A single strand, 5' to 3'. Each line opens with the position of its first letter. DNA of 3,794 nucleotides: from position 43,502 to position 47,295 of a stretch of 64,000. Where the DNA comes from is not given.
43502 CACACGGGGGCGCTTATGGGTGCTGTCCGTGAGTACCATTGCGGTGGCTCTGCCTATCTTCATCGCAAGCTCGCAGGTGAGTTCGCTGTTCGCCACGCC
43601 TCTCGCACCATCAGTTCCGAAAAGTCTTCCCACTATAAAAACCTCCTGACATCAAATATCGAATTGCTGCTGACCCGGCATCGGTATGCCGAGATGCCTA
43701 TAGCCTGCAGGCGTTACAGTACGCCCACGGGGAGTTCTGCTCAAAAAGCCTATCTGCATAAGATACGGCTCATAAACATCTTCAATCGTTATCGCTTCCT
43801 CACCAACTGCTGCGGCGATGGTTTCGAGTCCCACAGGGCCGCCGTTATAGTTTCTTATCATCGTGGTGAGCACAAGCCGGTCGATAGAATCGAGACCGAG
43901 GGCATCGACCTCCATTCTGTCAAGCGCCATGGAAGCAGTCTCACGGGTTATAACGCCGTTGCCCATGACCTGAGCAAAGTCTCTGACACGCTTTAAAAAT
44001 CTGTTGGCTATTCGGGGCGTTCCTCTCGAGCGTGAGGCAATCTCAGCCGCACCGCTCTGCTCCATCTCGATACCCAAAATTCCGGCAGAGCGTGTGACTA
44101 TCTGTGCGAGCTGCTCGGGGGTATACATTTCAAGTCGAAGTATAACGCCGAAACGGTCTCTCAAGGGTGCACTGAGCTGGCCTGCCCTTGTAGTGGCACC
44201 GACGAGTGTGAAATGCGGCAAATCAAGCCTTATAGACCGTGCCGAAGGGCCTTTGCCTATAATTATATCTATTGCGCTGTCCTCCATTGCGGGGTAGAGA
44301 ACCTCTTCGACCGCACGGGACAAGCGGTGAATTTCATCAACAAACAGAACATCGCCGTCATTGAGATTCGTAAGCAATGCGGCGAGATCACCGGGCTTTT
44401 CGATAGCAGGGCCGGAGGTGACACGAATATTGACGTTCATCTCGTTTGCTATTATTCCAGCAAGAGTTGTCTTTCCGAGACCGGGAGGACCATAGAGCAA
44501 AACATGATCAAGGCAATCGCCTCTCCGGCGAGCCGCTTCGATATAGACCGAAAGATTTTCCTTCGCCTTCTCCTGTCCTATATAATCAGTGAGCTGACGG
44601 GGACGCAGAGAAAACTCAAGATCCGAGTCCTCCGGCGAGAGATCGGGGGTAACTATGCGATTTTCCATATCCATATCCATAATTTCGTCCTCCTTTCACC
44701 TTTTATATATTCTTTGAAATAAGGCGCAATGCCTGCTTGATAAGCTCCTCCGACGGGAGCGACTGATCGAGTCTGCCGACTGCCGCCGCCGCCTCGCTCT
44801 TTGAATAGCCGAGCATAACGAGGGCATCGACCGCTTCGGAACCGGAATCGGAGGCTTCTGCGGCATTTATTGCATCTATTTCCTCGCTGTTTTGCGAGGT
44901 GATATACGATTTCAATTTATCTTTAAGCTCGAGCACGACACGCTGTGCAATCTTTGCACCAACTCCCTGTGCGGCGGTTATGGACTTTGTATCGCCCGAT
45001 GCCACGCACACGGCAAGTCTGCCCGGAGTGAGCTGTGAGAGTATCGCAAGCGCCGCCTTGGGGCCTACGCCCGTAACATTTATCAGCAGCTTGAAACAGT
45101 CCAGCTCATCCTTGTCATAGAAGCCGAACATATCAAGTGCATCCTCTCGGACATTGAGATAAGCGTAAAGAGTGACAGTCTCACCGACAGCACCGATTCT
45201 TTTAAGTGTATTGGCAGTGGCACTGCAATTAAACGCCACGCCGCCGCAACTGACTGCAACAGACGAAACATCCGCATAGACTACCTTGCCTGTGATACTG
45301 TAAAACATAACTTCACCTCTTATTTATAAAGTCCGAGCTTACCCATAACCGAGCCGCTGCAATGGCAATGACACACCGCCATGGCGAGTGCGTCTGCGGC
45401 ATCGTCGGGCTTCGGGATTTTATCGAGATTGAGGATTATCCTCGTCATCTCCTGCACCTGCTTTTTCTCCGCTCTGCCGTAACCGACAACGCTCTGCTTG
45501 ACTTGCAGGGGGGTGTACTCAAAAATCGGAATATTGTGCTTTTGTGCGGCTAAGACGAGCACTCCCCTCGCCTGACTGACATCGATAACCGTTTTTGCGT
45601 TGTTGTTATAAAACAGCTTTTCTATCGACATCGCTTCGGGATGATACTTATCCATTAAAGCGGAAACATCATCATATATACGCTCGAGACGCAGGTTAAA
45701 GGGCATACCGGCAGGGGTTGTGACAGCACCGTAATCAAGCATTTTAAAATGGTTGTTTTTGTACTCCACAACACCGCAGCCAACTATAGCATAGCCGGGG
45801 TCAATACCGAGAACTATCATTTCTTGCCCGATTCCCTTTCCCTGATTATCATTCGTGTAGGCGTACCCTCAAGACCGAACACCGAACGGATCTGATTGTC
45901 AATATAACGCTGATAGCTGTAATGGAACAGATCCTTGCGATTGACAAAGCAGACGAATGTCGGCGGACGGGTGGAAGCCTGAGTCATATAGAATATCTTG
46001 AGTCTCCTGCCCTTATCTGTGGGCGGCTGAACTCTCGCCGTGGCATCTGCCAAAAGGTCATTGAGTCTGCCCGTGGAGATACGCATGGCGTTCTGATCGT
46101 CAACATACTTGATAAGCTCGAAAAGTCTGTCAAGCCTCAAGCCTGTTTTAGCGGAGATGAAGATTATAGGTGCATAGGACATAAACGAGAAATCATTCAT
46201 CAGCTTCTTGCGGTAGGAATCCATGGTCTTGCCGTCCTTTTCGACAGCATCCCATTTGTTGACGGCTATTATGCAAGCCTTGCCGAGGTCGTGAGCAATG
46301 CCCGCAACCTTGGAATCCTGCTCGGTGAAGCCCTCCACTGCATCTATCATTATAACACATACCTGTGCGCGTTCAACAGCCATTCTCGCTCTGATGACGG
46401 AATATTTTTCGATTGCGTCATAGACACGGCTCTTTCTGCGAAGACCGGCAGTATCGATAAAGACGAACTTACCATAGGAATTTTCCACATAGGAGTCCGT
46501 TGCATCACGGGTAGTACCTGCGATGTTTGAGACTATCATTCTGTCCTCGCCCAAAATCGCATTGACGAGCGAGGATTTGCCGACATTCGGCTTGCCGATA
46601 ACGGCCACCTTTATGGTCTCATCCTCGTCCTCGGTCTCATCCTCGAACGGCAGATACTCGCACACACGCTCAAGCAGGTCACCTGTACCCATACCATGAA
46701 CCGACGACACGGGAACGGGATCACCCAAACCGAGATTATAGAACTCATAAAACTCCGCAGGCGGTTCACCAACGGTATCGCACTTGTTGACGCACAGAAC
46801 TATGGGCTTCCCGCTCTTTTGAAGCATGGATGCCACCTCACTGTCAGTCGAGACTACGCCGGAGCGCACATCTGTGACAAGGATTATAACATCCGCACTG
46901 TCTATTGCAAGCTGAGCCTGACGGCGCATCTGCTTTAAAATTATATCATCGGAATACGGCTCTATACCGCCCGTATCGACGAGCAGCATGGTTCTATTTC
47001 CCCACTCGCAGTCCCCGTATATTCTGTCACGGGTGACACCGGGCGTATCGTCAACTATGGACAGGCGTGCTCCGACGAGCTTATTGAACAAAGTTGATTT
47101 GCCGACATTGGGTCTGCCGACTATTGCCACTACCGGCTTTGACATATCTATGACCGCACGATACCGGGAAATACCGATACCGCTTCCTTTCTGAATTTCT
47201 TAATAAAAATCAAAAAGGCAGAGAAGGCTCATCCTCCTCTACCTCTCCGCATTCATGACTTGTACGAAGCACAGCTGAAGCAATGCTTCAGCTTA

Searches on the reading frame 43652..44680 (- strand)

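Call 62: search_protein_families(library=pfam, proteins=[window:43652-44680:-], max_evalue=0.000001)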
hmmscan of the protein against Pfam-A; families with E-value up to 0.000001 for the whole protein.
window:43652-44680:- (342 aa): 6 families
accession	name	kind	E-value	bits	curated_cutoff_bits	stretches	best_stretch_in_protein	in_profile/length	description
PF05496.18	RuvB_N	-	8.6e-82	273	27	1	25-183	1-159/159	Holliday junction DNA helicase RuvB P-loop domain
PF17864.7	AAA_lid_4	-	1.7e-32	111.4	27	1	186-259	1-74/74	RuvB AAA lid domain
PF05491.19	RuvB_C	-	9.4e-24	83.6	24.7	1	261-330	2-71/72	RuvB C-terminal winged helix domain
PF00004.35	AAA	-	1.1e-20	74.9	21.2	1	60-183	1-129/131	ATPase family associated with various cellular activities (AAA)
PF07728.20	AAA_5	-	4.7e-10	40.1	22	1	59-177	1-139/139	AAA domain (dynein-related subfamily)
PF01078.27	Mg_chelatase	-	3.6e-07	30.2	20.3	0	30-77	2-42/207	Magnesium chelatase, subunit ChlI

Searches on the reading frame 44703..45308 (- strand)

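Call 62: search_protein_families(library=pfam, proteins=[window:44703-45308:-], max_evalue=0.000001)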
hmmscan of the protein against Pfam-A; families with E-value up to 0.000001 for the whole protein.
window:44703-45308:- (201 aa): 3 families
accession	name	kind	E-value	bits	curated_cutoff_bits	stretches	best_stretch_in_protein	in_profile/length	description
PF01330.27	RuvA_N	-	1.2e-15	57.8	23.6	1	1-62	1-61/61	RuvA N terminal domain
PF14520.12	HHH_5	-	2.4e-14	54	27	1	72-130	1-57/57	Helix-hairpin-helix domain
PF07499.19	RuvA_C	-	1.8e-12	48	24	1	157-198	4-47/47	RuvA, C-terminal domain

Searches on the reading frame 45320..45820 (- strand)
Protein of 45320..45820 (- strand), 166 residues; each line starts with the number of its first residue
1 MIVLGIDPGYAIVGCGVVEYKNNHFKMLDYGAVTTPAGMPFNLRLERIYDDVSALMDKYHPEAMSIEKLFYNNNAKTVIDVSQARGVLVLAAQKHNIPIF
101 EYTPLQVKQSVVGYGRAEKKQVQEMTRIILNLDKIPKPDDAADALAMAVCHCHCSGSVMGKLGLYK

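Call 62: search_protein_families(library=pfam, proteins=[window:45320-45820:-], max_evalue=0.000001)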
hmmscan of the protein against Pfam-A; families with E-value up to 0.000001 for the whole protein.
window:45320-45820:- (166 aa): 1 family
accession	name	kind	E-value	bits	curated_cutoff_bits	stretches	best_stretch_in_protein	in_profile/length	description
PF02075.23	RuvC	-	1.2e-51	174.9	22.2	1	3-151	1-148/148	Crossover junction endodeoxyribonuclease RuvC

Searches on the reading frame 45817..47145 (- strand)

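Call 62: search_protein_families(library=pfam, proteins=[window:45817-47145:-], max_evalue=0.000001)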
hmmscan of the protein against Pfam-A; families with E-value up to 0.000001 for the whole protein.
window:45817-47145:- (442 aa): 9 families
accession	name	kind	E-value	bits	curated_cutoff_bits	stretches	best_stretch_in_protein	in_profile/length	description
PF01926.29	MMR_HSR1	-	3.7e-59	198.2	21.9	2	6-121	2-113/113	50S ribosome-binding GTPase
PF14714.11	KH_dom-like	-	9.1e-34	116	27.3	1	355-435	1-81/81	KH-domain-like of EngA bacterial GTPase enzymes, C-terminal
PF02421.24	FeoB_N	-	1.1e-29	103.4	27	2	179-342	2-153/156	Ferrous iron transport protein B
PF00009.33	GTP_EFTU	-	1.6e-28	100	26.5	2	177-345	3-182/188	Elongation factor Tu GTP binding domain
PF04548.22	AIG1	-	1e-13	51.5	27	0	180-282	3-105/212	AIG1 family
PF00350.29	Dynamin_N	-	3.7e-13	50.3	27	0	180-212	1-33/168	Dynamin family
PF03193.22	RsgA_GTPase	-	4.6e-10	40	30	0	77-212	16-141/174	RsgA GTPase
PF00071.28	Ras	-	1.8e-08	34.6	21.6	0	179-344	1-155/162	Ras family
PF08477.19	Roc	-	7.7e-08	33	27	0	6-123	2-119/119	Ras of Complex, Roc, domain of DAPkinase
